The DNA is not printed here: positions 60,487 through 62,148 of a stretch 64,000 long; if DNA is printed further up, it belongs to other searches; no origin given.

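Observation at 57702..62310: Candidate new peptide-modification (RiPP or peptide-derived cofactor) operon: precursor, rSAM/SPASM, PqqD, HprK-like kinase fusion, ATP-grasp, cytoplasmic S24/S26 peptidase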

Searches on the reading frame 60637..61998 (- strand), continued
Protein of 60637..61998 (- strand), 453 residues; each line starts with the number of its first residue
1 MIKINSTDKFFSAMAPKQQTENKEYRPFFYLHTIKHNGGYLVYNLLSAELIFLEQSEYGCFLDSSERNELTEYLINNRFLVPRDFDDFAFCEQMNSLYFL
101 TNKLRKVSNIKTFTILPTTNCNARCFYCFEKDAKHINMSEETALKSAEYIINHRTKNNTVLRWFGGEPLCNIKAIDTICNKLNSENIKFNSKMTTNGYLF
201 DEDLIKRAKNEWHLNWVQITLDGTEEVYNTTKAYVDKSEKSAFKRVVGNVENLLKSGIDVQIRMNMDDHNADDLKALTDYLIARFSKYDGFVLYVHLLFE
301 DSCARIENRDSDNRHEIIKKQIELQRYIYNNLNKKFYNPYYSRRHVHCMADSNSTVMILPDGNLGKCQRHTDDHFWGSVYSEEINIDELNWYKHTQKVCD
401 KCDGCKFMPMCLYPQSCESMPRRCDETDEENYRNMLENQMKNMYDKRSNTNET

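Call 72: search_protein_families(library=pfam, proteins=[L008:12323-15145:+, L020:5237-6550:+, L026:3419-5104:+, L029:13215-15395:+, L036:3390-3902:+, L036:3923-4405:+, L075:4960-6741:+, L075:6737-7873:+], max_evalue=0.001)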
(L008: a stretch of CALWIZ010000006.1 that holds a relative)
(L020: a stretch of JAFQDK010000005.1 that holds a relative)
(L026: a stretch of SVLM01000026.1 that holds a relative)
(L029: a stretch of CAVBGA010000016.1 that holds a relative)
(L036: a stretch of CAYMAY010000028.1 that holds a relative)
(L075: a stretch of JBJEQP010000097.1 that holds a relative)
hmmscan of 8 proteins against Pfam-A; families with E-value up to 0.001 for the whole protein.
L008:12323-15145:+ (941 aa): 6 families
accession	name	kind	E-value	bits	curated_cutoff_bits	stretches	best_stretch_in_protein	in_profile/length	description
PF02836.23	Glyco_hydro_2_C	-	5.6e-81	272.4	21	1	274-563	5-301/302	Glycosyl hydrolases family 2, TIM barrel domain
PF02929.23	Bgal_small_N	-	2.7e-61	207.9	25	1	677-939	2-248/248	Beta galactosidase small chain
PF02837.24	Glyco_hydro_2_N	-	2.6e-38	132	28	1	31-186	4-169/169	Glycosyl hydrolases family 2, sugar binding domain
PF22666.2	Glyco_hydro_2_N2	-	3.8e-09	37.3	27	1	93-158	51-119/167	Glycosyl hydrolase 2 galactose-binding domain-like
PF16353.11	LacZ_4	-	6.3e-07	30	27.3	1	571-636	1-65/87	Beta-galactosidase, domain 4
PF00703.27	Glyco_hydro_2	-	1.3e-06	29.6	23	1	218-267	54-109/109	Glycosyl hydrolases family 2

L020:5237-6550:+ (438 aa): 3 families
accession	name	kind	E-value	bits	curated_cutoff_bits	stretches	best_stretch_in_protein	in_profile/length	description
PF01595.25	CNNM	-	3e-46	157.8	28.4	1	9-202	2-181/181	Cyclin M transmembrane N-terminal domain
PF03471.22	CorC_HlyC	-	3e-12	46.8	27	1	352-428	3-79/81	Transporter associated domain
PF00571.33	CBS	-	9.1e-10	39.2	24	1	281-336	4-56/57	CBS domain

L026:3419-5104:+ (562 aa): 6 families
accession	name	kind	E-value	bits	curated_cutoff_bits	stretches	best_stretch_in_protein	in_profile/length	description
PF00664.28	ABC_membrane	-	2.1e-31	110.1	28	1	27-297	5-274/274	ABC transporter transmembrane region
PF00005.33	ABC_tran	-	6.9e-26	91.9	25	1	360-508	2-137/137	ABC transporter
PF13304.12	AAA_21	-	1.7e-06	28.7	27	0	371-430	1-63/304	AAA domain, putative AbiEii toxin, Type IV TA system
PF02463.25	SMC_N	-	8.5e-05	22.5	40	1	245-544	123-206/220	RecF/RecN/SMC N terminal domain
PF13191.12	AAA_16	-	0.00015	22.7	32.6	1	370-525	25-158/167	AAA ATPase domain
PF13555.12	AAA_29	-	0.00094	19.3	27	0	359-396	12-49/61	P-loop containing region of AAA domain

L029:13215-15395:+ (727 aa): 6 families
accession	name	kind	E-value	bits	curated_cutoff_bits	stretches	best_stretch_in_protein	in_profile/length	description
PF03412.21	Peptidase_C39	-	1.3e-33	116.1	22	1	20-150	2-132/133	Peptidase C39 family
PF00005.33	ABC_tran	-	1.8e-31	110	25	1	512-659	2-137/137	ABC transporter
PF00664.28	ABC_membrane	-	1.4e-26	94.3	28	1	177-445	2-273/274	ABC transporter transmembrane region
PF02463.25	SMC_N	-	5.5e-06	26.4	40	1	630-698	136-210/220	RecF/RecN/SMC N terminal domain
PF12385.14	Peptidase_C70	-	5.3e-05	23.6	19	1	20-136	7-137/141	Papain-like cysteine protease AvrRpt2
PF13529.12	Peptidase_C39_2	-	0.00028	21.9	24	0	20-124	3-143/143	Peptidase_C39 like family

L036:3390-3902:+ (171 aa): 3 families
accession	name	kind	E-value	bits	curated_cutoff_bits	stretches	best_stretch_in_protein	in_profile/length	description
PF04542.20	Sigma70_r2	-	4.4e-17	62.1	24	1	10-76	2-69/71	Sigma-70 region 2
PF04545.22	Sigma70_r4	-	3.9e-12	45.9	24.1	1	117-165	1-49/50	Sigma-70, region 4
PF08281.18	Sigma70_r4_2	-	3.9e-11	42.9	25.7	1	112-164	2-54/54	Sigma-70, region 4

L036:3923-4405:+ (161 aa): 0 families

L075:4960-6741:+ (594 aa): 4 families
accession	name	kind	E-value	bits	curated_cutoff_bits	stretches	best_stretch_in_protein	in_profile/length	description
PF00664.28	ABC_membrane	-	4.4e-34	118.9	28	1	44-313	2-274/274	ABC transporter transmembrane region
PF00005.33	ABC_tran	-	2.3e-24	87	25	1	391-541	2-137/137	ABC transporter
PF02463.25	SMC_N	-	2.6e-06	27.5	40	1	522-583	150-212/220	RecF/RecN/SMC N terminal domain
PF13401.12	AAA_22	-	0.00044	21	27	0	403-560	8-109/130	AAA domain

L075:6737-7873:+ (379 aa): 1 family
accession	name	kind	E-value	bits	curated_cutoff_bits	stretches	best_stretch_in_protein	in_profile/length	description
PF14907.12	NTP_transf_5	-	5.7e-46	157.6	31.2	1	34-272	3-248/249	Uncharacterised nucleotidyltransferase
